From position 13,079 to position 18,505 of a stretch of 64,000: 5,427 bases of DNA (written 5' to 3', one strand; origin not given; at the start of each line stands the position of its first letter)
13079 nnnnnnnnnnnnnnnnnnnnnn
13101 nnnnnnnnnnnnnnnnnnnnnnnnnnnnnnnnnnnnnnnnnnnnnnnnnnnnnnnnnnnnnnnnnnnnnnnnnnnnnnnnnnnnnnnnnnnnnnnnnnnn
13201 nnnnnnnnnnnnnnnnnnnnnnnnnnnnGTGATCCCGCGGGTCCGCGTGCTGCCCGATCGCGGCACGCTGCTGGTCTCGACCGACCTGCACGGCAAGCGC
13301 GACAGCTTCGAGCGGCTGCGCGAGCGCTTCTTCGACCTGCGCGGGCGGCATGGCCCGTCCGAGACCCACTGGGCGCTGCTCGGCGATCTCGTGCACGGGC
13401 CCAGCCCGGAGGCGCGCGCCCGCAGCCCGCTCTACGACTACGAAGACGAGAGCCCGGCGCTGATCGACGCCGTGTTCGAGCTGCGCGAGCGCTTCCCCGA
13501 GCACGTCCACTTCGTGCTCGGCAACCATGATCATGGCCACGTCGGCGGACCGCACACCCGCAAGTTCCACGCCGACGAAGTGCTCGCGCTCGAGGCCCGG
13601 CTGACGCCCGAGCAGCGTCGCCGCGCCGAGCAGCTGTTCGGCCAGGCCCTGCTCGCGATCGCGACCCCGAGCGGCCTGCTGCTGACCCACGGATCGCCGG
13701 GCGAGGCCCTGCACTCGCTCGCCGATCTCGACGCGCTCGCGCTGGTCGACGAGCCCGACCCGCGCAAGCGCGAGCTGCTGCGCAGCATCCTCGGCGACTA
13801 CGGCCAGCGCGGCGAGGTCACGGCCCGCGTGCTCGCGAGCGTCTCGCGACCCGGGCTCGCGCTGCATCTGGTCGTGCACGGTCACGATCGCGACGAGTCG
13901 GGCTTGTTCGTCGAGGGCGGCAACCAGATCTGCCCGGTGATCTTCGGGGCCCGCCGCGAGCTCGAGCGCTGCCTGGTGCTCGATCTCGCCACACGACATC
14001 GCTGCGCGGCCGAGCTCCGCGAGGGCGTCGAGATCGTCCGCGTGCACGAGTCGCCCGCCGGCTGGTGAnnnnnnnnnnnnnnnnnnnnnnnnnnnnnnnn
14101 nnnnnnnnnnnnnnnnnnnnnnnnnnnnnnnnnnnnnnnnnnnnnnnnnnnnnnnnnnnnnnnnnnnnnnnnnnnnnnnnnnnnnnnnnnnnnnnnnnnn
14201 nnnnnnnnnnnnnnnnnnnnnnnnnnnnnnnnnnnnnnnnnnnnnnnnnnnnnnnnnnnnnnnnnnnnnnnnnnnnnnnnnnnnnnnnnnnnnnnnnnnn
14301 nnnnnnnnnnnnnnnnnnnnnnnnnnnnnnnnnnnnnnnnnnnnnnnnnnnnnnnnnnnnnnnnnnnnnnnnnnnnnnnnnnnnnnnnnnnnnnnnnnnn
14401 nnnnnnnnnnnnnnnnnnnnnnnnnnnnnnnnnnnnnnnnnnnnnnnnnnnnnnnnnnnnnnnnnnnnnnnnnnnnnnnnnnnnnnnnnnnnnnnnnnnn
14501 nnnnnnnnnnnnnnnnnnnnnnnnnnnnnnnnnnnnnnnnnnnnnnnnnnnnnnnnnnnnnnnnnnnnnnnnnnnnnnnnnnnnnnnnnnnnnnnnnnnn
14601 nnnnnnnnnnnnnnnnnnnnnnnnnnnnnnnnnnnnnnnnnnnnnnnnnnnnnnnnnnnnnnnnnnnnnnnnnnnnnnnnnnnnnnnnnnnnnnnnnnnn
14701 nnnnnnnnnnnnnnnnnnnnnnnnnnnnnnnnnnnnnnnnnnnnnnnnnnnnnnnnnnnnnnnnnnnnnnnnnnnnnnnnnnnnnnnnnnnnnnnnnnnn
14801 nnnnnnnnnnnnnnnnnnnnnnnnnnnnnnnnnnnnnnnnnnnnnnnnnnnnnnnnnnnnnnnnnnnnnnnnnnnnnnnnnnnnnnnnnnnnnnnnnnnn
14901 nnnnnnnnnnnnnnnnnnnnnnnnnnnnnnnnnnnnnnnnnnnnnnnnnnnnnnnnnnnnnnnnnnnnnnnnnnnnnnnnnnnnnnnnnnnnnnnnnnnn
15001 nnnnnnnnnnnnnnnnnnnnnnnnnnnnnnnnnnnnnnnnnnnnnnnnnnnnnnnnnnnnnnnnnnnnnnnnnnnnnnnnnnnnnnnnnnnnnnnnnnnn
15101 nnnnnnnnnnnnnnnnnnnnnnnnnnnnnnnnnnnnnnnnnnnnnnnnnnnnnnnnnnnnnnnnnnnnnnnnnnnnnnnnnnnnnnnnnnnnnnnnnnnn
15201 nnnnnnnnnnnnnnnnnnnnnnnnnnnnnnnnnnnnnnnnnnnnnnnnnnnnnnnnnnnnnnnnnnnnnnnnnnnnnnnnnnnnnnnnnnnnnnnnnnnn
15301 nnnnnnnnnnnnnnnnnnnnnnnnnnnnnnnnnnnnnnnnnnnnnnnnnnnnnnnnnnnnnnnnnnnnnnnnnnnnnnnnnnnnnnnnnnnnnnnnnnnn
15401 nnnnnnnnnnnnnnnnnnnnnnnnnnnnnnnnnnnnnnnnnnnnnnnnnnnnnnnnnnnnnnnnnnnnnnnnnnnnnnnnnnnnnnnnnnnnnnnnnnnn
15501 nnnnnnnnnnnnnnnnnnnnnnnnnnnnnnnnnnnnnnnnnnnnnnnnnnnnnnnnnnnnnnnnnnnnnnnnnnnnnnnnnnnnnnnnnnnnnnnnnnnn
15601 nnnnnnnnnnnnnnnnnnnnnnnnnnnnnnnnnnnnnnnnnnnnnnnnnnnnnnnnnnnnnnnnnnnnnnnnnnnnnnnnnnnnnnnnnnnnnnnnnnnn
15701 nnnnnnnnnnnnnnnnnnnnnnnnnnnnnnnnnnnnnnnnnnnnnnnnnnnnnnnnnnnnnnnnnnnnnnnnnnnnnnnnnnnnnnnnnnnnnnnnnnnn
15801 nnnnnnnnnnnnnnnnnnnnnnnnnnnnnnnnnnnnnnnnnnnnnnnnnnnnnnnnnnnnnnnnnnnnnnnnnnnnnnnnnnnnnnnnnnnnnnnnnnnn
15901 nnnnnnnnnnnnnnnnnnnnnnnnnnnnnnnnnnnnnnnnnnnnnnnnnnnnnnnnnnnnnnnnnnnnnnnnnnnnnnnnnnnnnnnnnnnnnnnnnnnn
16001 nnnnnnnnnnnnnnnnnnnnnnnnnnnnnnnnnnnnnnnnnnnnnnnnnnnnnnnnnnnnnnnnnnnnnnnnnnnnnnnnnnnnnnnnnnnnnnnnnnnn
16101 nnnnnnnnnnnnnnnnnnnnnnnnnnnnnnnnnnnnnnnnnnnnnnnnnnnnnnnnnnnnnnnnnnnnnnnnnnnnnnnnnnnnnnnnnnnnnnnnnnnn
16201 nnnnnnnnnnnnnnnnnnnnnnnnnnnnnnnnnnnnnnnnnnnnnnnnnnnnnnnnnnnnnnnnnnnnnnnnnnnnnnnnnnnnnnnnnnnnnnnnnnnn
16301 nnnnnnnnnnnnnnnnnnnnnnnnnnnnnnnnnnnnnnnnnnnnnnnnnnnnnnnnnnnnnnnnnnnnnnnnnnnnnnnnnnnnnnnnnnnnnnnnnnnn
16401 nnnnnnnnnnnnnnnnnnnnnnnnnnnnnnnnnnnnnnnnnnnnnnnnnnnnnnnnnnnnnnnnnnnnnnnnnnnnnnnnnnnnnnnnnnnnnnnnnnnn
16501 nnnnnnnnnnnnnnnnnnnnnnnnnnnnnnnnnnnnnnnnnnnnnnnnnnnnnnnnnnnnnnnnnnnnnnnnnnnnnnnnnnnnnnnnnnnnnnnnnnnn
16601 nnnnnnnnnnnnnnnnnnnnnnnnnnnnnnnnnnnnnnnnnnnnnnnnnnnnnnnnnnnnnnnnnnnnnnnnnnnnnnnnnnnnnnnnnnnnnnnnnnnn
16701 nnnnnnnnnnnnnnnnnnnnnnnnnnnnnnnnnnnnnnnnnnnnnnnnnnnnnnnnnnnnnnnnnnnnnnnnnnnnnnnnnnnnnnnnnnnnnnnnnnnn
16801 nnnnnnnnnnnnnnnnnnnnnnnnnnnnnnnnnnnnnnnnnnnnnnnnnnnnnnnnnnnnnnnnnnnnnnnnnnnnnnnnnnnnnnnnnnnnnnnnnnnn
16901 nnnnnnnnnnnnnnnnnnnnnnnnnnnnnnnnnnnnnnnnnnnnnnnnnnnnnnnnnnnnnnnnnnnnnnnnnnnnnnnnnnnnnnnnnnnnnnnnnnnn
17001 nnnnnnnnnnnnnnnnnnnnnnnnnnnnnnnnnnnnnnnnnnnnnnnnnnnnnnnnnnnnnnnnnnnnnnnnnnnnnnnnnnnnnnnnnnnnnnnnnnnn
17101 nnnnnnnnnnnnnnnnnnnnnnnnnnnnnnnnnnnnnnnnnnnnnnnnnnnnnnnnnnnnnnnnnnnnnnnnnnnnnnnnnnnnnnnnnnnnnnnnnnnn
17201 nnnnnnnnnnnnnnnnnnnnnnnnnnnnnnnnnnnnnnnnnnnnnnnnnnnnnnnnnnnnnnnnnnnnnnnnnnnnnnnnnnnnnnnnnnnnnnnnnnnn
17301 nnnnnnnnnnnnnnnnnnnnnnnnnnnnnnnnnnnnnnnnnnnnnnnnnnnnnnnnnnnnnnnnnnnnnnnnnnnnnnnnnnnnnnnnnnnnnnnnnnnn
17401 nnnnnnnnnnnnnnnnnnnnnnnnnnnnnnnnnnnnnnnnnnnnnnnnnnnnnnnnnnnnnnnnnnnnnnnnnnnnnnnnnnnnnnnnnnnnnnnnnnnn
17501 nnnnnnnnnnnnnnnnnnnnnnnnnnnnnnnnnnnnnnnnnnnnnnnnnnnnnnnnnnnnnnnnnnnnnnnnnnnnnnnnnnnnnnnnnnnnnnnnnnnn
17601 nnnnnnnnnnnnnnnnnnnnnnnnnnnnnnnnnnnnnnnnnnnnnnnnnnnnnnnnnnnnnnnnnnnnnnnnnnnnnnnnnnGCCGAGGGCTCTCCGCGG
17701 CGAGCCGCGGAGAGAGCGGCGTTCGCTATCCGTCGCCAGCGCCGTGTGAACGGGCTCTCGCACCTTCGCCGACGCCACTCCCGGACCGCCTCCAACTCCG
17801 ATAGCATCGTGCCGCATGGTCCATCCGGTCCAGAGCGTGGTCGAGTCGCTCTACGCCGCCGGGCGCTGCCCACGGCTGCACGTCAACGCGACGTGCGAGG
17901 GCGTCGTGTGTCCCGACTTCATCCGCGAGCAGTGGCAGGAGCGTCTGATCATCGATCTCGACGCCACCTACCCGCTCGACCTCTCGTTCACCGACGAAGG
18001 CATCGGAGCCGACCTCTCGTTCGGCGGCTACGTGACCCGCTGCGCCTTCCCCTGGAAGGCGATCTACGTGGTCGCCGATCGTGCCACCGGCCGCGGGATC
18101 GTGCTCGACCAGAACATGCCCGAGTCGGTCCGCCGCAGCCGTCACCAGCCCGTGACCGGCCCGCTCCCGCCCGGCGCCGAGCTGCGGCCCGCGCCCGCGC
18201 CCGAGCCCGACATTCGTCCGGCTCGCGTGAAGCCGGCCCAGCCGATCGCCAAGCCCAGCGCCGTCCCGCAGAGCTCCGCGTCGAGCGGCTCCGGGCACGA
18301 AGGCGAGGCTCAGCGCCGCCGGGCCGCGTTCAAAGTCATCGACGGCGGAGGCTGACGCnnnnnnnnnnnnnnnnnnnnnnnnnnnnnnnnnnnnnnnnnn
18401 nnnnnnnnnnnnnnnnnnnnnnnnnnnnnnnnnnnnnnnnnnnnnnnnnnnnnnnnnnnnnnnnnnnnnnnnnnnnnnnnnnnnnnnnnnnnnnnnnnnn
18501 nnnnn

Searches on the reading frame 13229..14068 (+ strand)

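Call 23: search_protein_families(library=pfam, max_evalue=0.00001, proteins=[window:13229-14068:+])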
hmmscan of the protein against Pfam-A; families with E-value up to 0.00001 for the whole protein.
window:13229-14068:+ (279 aa): 1 family
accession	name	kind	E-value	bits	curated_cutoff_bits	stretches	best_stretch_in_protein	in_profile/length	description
PF00149.33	Metallophos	-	5.6e-10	40.4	21.5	1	14-220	3-188/191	Calcineurin-like phosphoesterase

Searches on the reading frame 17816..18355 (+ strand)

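Call 23: search_protein_families(library=pfam, max_evalue=0.00001, proteins=[window:17816-18355:+])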
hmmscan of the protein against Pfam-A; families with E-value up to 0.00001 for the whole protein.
window:17816-18355:+ (179 aa): 1 family
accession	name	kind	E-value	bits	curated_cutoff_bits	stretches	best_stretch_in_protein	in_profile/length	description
PF04386.18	SspB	-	1.5e-08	35.3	27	1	21-130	31-129/156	Stringent starvation protein B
